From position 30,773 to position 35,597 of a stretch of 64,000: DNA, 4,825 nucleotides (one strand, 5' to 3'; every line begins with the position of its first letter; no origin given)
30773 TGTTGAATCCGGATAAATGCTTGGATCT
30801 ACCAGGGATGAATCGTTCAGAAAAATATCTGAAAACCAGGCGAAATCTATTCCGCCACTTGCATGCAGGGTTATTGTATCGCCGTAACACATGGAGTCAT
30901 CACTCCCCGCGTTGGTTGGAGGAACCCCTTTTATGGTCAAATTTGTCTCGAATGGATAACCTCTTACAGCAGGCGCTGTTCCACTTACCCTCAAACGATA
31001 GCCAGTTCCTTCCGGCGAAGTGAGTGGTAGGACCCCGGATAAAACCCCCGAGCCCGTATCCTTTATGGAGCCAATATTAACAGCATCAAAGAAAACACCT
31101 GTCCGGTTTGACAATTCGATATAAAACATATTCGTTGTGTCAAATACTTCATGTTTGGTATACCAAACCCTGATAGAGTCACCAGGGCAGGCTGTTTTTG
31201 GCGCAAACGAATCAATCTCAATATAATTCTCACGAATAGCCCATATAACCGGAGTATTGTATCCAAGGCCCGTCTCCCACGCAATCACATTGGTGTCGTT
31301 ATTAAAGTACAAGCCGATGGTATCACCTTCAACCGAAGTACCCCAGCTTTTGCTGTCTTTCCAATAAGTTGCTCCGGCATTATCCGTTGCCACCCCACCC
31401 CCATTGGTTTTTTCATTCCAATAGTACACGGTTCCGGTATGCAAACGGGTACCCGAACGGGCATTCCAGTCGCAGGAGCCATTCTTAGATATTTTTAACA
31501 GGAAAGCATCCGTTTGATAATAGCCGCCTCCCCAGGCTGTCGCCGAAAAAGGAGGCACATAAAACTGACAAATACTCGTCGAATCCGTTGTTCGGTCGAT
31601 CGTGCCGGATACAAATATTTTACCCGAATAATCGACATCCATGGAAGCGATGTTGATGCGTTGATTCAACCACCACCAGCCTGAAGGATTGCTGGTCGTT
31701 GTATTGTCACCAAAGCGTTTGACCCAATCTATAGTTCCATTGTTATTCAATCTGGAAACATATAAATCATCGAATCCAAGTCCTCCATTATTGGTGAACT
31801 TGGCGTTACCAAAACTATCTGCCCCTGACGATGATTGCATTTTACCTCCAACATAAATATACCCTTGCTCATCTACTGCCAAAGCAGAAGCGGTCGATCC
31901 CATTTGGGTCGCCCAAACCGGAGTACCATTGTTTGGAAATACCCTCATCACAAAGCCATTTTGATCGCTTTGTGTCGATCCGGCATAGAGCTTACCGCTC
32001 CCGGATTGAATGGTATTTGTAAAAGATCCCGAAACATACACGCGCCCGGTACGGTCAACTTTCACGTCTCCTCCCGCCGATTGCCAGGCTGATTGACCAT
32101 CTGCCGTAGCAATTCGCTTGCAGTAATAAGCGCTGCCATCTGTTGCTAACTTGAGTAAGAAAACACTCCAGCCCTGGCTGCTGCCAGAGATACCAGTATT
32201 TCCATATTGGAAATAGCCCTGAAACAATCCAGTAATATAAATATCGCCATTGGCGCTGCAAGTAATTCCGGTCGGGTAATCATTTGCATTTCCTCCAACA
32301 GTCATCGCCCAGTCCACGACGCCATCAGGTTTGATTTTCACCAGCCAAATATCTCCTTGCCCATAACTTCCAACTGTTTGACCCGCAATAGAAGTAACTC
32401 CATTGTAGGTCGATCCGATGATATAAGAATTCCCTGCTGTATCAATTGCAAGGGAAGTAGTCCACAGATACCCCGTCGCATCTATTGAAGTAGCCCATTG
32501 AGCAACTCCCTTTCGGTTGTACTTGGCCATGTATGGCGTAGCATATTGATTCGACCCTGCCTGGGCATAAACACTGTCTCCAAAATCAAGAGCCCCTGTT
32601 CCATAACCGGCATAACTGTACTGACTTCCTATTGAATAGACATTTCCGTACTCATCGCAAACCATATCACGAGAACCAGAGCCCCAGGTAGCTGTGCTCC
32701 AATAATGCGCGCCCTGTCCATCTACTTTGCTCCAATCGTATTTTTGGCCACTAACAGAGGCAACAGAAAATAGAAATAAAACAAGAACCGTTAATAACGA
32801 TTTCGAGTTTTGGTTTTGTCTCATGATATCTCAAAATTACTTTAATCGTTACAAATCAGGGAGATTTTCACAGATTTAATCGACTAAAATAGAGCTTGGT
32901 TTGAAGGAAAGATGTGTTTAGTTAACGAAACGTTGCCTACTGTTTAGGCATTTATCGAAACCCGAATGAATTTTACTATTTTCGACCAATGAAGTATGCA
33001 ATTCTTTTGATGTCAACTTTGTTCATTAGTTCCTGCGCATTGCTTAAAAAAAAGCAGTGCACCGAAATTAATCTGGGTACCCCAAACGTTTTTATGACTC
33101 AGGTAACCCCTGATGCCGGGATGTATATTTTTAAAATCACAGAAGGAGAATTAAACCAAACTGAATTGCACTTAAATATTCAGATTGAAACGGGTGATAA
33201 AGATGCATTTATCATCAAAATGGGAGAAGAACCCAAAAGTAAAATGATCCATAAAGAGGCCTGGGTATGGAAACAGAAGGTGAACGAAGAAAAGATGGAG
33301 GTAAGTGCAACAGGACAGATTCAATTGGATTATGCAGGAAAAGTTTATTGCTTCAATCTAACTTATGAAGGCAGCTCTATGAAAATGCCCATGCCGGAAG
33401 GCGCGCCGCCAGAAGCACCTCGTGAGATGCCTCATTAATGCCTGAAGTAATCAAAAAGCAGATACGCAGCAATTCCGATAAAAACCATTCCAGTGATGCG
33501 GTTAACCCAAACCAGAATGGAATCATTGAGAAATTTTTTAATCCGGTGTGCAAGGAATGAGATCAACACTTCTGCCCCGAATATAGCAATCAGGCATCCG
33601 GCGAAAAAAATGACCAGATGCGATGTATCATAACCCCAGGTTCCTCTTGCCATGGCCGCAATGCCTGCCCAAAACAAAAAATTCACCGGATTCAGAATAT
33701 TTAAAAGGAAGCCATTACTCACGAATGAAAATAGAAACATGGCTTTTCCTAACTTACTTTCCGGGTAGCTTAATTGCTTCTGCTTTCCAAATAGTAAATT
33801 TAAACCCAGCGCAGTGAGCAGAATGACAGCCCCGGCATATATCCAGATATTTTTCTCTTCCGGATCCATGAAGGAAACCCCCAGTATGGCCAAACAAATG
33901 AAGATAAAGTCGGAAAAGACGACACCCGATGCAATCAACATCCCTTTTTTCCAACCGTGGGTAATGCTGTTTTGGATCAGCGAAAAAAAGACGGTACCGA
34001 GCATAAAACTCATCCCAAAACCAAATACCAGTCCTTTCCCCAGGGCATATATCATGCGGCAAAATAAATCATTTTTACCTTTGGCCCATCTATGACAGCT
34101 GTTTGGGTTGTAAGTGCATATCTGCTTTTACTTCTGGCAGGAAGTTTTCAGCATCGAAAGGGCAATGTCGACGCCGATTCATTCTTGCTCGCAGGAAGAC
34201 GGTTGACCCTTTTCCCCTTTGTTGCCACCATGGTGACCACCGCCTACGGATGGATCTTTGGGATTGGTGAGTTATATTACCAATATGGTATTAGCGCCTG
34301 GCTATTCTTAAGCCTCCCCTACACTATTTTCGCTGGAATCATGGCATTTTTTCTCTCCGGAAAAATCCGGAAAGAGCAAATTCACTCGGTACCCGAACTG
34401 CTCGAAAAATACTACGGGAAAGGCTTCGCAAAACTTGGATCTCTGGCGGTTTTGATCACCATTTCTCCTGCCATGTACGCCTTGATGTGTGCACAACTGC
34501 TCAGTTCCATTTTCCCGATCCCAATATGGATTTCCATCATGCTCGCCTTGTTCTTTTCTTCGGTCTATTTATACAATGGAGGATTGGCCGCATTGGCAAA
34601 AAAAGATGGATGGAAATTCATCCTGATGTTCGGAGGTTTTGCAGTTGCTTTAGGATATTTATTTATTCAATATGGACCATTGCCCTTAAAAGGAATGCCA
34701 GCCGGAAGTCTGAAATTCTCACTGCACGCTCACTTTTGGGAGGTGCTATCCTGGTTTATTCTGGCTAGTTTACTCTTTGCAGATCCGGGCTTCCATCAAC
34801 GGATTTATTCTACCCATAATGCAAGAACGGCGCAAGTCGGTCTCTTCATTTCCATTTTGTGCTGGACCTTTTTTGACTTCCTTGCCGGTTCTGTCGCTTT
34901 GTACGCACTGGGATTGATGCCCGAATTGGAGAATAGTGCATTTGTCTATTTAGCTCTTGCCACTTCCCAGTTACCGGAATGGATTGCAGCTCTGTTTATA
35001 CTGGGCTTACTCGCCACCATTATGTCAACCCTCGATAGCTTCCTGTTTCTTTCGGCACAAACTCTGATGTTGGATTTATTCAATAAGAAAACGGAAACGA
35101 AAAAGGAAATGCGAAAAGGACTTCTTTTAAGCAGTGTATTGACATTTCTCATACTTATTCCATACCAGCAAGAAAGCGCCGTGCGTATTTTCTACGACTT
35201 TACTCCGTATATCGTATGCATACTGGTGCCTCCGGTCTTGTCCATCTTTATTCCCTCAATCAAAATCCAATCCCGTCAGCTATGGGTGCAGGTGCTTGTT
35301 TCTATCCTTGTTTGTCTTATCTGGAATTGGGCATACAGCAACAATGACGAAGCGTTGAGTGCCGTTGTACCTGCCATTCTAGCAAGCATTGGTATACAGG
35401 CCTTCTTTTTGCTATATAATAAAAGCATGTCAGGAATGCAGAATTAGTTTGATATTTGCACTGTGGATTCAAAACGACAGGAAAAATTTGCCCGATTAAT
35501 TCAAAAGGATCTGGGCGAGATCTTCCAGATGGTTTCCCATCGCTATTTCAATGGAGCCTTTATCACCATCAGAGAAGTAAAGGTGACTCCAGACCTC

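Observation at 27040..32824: SprB-repeat adhesin with a type-B T9SS CTD but no adjacent PorP/SprF-family gene; its neighbour is a type-A CTD cargo protein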

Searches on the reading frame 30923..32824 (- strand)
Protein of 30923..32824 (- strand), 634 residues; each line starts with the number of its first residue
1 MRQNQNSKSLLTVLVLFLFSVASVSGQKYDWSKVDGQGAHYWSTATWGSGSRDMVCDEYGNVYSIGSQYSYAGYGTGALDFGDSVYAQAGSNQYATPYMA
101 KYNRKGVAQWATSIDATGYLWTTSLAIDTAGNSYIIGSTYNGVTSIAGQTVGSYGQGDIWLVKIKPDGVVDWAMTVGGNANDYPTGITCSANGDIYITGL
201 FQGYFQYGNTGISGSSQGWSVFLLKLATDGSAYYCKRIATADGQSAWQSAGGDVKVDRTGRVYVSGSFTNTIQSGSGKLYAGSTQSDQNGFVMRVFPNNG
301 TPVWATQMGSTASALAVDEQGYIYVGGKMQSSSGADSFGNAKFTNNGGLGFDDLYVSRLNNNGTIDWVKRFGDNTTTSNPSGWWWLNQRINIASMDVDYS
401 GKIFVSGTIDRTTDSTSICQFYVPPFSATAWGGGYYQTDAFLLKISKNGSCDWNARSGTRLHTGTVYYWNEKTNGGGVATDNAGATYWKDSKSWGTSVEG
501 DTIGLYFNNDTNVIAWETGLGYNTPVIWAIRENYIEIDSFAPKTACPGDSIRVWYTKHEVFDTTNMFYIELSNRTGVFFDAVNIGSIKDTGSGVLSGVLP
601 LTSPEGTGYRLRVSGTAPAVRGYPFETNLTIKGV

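Call 12: search_protein_families(library=pfam, proteins=[window:30923-32824:-], max_evalue=10)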
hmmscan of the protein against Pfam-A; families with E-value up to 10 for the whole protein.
seq(634 aa): 5 families
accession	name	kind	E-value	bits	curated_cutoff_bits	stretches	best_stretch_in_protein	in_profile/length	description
PF06739.17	SBBP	-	9.4e-09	35.5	20.5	3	109-141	1-34/38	Beta-propeller repeat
PF23333.1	VWC2L_1st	-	0.029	14.7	27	1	55-70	3-18/40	VWC2L-like, N-terminal domain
PF17164.10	DUF5122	-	0.073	13.8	27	1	349-366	16-33/36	Domain of unknown function (DUF5122) beta-propeller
PF01436.27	NHL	-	0.3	11.7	20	0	182-198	2-18/28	NHL repeat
PF07494.17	Reg_prop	-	6.3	7.8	20.4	0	311-327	6-22/24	Two component regulator propeller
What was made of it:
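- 31235..32746 (-): SBBP-type beta-propeller region, about aa 27-530. PF06739 35.5 bits in 3 stretches (call 12).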

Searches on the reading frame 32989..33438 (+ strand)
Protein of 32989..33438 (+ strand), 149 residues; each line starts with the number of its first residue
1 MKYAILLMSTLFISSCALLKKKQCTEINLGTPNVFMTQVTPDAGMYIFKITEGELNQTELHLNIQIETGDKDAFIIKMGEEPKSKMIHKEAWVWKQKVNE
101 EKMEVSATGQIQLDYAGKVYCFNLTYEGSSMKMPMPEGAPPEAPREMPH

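Call 6: search_protein_families(library=ncbifam, proteins=[window:32989-33438:+], max_evalue=0.01)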
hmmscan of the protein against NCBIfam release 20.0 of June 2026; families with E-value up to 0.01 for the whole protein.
window:32989-33438:+ (149 aa): 0 families

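Call 7: search_protein_families(library=pfam, proteins=[window:32989-33438:+], max_evalue=0.01)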
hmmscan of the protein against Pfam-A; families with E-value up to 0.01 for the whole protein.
window:32989-33438:+ (149 aa): 0 families

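Call 51: find_homologous_proteins(query=A3, max_evalue=0.001)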
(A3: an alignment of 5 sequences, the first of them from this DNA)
Query A3 (5 sequences) (149 aa, profile of the alignment): 5 proteins with E <= 0.001 among 435 candidates.
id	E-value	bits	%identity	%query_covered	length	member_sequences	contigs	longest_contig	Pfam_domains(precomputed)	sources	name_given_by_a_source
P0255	8.5e-65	235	27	95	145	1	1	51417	-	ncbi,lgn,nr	ncbi:MAG: hypothetical protein EP332_15145 [Bacteroidetes bacterium]|nr:MAG: hypothetical protein EP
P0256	1.3e-64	234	28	96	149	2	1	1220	-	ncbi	-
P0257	4.9e-59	216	100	100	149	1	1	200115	-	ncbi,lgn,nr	ncbi:MAG: hypothetical protein GC180_09590 [Bacteroidetes bacterium]|nr:hypothetical protein [Bacter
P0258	5.3e-46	174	30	77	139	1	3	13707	-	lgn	-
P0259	2.1e-40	156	28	66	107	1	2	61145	-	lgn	-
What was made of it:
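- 32989..33438 (+): Divergently transcribed 149-aa lipoprotein-like ORF restricted to this lineage. Only 5 database hits, at least four of them (by their contig lengths) on contigs that also carry the big protein's orthologues (call 51).
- The lipoprotein has homologues only in this lineage (call 51), so no independent co-occurrence could be tested.
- Tried and rejected: A profile search found only 5 proteins, with no homologues outside this lineage (call 51).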

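Call 64: predict_structure(alignment_id=A5)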
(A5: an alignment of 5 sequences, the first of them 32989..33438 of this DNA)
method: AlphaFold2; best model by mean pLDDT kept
length: 149 residues; sequences in the alignment: 5
mean_pLDDT: 80.5   pTM: 0.69
mean pLDDT of the five models: 80.5, 77.3, 76.4, 72.6, 66.3
residues with pLDDT >= 90: 76; 70-90: 33; 50-70: 21; < 50: 19
segments of 3 or more residues with pLDDT < 50: 14-20, 134-138
pLDDT, mean of each block of 10 residues (from residue 1): 51 49 85 90 93 92 92 92 89 91 93 94 94 51 51
secondary structure, 60 per line:
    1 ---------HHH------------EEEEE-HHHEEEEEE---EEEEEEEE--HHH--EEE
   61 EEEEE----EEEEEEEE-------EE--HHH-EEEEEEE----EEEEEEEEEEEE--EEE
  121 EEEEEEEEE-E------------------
elements in order: E25-29 E34-39 E43-50 E58-65 E70-77 E93-99 E104-115 E118-129

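Call 66: fold_search(model_id=the predicted structure, library=pdb)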
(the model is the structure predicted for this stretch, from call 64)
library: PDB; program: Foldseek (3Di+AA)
matches with E <= 10: 811; with E <= 0.001: 0
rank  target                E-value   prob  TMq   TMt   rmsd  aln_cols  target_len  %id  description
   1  3kny                  1.2e-01  0.25  0.21  0.18   9.9       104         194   10  Crystal structure of a two domain protein with unknown function (bt_3535) from bacteroides thetaiotaomicron vpi-5482 at  (released 2009-12-01)
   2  9k3e_C                1.4e-01  0.51  0.27  0.30   9.5       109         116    7  DddB(BadTF3) dsDNA deaminase (released 2024-11-27)
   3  3inb_A                2.1e-01  0.21  0.20  0.09  11.3       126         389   10  Structure of the measles virus hemagglutinin bound to the CD46 receptor (released 2009-12-22)
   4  9n74_LS               2.3e-01  0.15  0.18  0.08  11.2       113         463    9  SSU processome maturation and disassembly, State H (released 2025-10-29)
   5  9fjx_A                2.6e-01  0.35  0.21  0.04  12.6        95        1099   13  Crystal structure of human CRBN-DDB1 in complex with Lenalidomide (released 2025-01-29)
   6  3ako_A                2.6e-01  0.18  0.19  0.19  13.6       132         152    5  Crystal Structure of the Reassembled Venus (released 2011-08-03)
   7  3ei1_A                3.1e-01  0.33  0.21  0.04  12.6        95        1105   13  Structure of hsDDB1-drDDB2 bound to a 14 bp 6-4 photoproduct containing DNA-duplex (released 2009-01-20)
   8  3cpf_A                3.1e-01  0.14  0.18  0.20  15.2       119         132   11  Crystal structure of human eukaryotic translation initiation factor EIF5A (released 2008-04-15)
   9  8rkh_A                3.1e-01  0.07  0.16  0.11  17.9       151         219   10  Crystal structure of the ZP-N2 and ZP-N3 domains of mouse ZP2 (mZP2-N2N3) (released 2024-03-13)
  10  4oqw_B                3.4e-01  0.15  0.20  0.14  11.8       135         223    9  Crystal structure of mCardinal far-red fluorescent protein (released 2014-03-12)
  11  9n77_LS               3.8e-01  0.12  0.18  0.08  12.9       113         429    7  SSU processome maturation and disassembly, State K (released 2025-11-05)
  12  6xm6                  4.1e-01  0.21  0.22  0.08  15.1       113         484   12  Crystal structure of cobalt-bound LSD4 from Sphingobium sp. strain SYK-6 (released 2021-05-12)
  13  8qlu                  4.1e-01  0.07  0.15  0.16  15.3       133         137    8  Aspergillus fumigatus Woronin Body Major protein crystallized in cellulo (released 2024-10-02)
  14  6xm9                  4.3e-01  0.21  0.22  0.08  15.3       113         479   11  Crystal structure of vanillin bound to Co-LSD4 from Sphingobium sp. strain SYK-6 (released 2021-05-12)
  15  4kf5_A                4.5e-01  0.15  0.20  0.17  13.4       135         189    7  Crystal Structure of Split GFP complexed with engineered sfCherry with an insertion of GFP fragment (released 2013-12-18)
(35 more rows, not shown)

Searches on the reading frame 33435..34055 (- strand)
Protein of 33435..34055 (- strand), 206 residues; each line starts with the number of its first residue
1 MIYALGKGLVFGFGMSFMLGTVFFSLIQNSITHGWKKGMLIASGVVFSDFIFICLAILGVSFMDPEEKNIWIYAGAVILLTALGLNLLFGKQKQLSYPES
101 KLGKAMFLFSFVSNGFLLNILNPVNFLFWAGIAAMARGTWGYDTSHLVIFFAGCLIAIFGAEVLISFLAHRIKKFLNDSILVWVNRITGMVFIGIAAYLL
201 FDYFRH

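Call 6: search_protein_families(library=ncbifam, proteins=[window:33435-34055:-], max_evalue=0.01)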
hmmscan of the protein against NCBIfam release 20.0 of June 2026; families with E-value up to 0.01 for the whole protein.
window:33435-34055:- (206 aa): 2 families
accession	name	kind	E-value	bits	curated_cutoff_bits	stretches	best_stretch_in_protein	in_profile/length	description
TIGR00949.1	2A76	subfamily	1.9e-11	44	183.95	1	20-197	3-183/185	homoserine/threonine efflux transporter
NF008201.0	PRK10958.1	equivalog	3.4e-05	23.5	165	1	26-132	31-137/212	leucine efflux protein LeuE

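Call 7: search_protein_families(library=pfam, proteins=[window:33435-34055:-], max_evalue=0.01)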
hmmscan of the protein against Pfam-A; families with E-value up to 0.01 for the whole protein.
window:33435-34055:- (206 aa): 2 families
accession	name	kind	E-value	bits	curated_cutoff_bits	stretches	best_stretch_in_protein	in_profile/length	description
PF01810.24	LysE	-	1.9e-20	73.6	25.6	1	15-201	3-191/193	LysE type translocator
PF02674.22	Colicin_V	-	0.0031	17.9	29.3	1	138-200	51-110/144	Colicin V production protein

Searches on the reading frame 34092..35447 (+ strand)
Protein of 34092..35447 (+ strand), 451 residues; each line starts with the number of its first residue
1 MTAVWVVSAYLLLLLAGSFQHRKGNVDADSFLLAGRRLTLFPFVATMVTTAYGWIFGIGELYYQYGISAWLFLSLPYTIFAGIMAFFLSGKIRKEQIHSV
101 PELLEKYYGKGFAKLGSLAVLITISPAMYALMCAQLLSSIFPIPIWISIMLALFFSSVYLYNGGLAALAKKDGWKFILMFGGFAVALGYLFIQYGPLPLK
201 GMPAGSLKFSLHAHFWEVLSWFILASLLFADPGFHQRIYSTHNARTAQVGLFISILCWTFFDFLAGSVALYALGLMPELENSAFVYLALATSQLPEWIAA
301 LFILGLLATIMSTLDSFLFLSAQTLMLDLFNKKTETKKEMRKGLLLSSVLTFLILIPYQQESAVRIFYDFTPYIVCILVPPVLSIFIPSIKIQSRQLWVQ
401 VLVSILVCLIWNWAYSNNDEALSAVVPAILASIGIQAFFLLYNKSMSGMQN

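Call 10: search_protein_families(library=pfam, proteins=[window:34092-35447:+], max_evalue=0.01)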
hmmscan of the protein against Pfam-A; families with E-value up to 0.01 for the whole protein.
window:34092-35447:+ (451 aa): 1 family
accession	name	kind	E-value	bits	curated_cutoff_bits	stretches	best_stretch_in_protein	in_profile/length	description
PF00474.23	SSF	-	2.2e-17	63.5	22.8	1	31-390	1-389/406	Sodium:solute symporter family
